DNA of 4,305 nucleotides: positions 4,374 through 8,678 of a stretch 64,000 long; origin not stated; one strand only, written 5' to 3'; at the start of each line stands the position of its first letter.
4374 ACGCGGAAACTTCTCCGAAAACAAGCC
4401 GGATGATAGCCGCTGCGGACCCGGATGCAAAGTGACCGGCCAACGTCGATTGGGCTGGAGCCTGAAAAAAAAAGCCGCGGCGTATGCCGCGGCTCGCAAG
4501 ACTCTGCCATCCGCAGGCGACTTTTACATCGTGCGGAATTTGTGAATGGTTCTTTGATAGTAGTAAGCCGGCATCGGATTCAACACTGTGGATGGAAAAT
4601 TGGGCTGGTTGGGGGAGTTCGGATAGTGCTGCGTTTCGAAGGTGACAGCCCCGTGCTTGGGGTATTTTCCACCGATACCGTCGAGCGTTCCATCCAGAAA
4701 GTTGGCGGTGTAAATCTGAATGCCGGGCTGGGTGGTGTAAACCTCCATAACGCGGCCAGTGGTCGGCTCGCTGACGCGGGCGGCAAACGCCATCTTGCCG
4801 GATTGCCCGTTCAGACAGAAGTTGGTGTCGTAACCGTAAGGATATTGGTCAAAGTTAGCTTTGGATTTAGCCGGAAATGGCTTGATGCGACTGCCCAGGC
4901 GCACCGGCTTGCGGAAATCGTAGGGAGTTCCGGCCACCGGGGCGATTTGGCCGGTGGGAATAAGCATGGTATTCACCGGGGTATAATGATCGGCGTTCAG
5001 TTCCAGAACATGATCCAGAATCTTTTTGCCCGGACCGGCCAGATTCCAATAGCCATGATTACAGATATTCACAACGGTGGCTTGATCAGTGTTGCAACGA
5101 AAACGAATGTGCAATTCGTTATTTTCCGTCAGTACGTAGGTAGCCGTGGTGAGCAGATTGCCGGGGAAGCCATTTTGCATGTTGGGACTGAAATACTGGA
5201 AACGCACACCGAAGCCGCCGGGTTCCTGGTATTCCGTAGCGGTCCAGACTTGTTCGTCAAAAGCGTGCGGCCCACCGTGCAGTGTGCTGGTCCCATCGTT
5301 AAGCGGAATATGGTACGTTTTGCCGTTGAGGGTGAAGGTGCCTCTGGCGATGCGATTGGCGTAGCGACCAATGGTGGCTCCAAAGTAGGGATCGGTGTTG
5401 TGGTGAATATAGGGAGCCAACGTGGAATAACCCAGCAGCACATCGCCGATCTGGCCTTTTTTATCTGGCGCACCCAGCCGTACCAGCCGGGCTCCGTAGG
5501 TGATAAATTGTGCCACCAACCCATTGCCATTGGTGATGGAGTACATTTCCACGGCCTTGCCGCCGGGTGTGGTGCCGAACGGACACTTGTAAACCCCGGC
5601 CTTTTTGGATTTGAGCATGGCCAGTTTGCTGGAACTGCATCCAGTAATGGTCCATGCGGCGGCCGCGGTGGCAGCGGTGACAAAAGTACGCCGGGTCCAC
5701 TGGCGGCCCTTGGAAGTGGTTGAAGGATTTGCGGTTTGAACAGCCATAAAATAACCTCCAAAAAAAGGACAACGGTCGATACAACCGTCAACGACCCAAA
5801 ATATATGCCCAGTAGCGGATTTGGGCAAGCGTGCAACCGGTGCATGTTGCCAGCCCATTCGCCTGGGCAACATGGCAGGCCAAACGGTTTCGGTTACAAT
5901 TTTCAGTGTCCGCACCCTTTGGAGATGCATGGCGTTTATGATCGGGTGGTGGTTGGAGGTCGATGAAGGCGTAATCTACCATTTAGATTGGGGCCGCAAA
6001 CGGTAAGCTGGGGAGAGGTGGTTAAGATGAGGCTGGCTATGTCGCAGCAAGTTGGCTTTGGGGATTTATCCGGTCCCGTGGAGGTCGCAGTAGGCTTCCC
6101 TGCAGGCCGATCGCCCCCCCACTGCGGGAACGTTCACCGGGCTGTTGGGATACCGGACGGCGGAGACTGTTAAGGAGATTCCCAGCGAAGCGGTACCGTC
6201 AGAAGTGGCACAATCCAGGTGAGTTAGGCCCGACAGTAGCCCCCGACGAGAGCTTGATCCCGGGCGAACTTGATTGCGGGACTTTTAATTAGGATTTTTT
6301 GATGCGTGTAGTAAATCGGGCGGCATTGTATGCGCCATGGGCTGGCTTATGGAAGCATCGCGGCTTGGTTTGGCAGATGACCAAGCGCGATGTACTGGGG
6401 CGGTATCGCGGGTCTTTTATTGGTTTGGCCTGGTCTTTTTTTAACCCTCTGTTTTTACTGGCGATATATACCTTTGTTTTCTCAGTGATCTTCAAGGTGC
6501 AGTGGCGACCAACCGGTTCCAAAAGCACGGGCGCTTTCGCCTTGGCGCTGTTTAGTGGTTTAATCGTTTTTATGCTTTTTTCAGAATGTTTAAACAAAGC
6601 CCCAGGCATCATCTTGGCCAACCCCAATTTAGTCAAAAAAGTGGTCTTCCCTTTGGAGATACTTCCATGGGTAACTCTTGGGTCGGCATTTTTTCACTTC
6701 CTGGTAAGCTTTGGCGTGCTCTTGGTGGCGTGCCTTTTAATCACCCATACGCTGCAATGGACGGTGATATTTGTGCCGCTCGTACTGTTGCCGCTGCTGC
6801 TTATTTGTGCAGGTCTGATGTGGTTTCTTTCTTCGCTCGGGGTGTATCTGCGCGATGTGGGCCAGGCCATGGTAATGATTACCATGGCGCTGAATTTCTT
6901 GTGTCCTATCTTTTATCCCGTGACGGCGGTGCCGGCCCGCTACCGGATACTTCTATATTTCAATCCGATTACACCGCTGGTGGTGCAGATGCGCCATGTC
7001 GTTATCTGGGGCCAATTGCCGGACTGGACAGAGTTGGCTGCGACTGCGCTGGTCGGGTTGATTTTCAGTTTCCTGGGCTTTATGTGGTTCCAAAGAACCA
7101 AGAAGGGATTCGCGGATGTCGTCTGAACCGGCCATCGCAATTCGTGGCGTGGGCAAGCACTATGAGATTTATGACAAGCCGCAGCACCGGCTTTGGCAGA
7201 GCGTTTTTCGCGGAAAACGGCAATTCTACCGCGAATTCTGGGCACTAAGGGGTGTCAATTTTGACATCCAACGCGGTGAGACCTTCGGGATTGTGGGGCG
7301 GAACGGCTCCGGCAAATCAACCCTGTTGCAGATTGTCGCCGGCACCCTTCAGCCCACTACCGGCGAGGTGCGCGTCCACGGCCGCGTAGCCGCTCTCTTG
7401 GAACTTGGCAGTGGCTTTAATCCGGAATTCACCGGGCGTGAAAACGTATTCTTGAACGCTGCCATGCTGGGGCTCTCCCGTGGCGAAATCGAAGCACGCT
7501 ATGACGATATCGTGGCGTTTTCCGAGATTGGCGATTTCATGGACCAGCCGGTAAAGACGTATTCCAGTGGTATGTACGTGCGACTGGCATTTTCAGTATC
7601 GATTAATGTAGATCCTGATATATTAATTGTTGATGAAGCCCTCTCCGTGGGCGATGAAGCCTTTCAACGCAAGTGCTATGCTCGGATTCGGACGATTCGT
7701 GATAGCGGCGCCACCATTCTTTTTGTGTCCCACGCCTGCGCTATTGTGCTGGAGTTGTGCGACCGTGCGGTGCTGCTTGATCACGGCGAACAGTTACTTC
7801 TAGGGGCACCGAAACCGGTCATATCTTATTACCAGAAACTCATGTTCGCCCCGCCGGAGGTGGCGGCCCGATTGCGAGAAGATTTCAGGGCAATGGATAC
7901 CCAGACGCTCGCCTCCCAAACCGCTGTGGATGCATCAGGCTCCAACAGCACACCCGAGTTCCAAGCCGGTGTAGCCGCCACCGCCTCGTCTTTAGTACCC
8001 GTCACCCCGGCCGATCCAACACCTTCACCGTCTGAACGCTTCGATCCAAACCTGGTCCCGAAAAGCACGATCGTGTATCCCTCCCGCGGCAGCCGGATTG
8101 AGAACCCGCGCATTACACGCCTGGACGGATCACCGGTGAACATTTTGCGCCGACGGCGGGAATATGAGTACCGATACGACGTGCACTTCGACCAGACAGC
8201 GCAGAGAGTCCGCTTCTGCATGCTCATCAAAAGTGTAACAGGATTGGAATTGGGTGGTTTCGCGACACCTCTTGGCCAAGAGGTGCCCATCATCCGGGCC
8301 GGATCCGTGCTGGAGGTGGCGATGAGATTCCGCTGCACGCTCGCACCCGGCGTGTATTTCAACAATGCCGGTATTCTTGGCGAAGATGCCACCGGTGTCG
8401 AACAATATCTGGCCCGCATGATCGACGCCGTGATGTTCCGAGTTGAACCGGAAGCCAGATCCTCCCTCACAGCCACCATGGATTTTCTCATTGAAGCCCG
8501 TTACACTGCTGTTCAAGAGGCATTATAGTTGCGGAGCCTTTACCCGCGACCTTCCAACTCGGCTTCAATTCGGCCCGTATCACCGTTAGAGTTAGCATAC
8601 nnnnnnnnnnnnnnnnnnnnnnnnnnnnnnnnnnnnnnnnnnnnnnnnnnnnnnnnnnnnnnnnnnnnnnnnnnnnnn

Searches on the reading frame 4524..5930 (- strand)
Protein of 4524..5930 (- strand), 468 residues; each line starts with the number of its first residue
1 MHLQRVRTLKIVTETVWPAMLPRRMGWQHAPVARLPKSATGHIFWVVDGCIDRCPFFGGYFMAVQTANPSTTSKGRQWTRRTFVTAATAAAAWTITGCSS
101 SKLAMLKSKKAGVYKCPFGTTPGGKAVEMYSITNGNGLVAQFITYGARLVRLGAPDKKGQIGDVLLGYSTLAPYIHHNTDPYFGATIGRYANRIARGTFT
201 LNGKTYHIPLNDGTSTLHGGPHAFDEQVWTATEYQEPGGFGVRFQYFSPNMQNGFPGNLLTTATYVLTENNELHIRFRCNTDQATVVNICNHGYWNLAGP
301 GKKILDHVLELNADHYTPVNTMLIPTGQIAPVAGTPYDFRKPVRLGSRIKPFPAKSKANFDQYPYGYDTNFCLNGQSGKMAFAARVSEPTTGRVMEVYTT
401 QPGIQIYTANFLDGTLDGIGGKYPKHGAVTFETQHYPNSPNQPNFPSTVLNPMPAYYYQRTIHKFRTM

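Call 36: search_protein_families(library=pfam, proteins=[window:4524-5930:-], max_evalue=0.01)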
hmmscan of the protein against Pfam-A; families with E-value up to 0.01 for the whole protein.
window:4524-5930:- (468 aa): 1 family
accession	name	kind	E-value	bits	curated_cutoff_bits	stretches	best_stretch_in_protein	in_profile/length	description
PF01263.26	Aldose_epim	-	1.2e-80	271.6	27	1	129-452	2-288/299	Aldose 1-epimerase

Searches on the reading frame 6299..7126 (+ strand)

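Call 36: search_protein_families(library=pfam, proteins=[window:6299-7126:+], max_evalue=0.01)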
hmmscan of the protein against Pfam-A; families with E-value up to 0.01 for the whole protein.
window:6299-7126:+ (275 aa): 1 family
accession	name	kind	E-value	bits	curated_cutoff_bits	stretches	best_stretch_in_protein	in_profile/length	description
PF01061.29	ABC2_membrane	-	4.4e-25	88.9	26.9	1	24-234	3-209/211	ABC-2 type transporter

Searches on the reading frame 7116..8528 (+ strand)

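Call 36: search_protein_families(library=pfam, proteins=[window:7116-8528:+], max_evalue=0.01)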
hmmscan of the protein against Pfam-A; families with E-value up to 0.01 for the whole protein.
window:7116-8528:+ (470 aa): 5 families
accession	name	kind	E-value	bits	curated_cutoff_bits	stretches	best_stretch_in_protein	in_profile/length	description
PF00005.33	ABC_tran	-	2.4e-22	80.4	25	1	44-176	1-136/137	ABC transporter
PF14524.12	Wzt_C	-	4.2e-21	75.9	30.4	1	321-449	5-135/143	Wzt C-terminal domain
PF13555.12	AAA_29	-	0.00026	21.1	27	1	46-80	14-48/61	P-loop containing region of AAA domain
PF13476.12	AAA_23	-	0.00072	20.7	27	1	45-75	11-40/201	AAA domain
PF13304.12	AAA_21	-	0.0011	19.5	27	1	58-75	3-20/304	AAA domain, putative AbiEii toxin, Type IV TA system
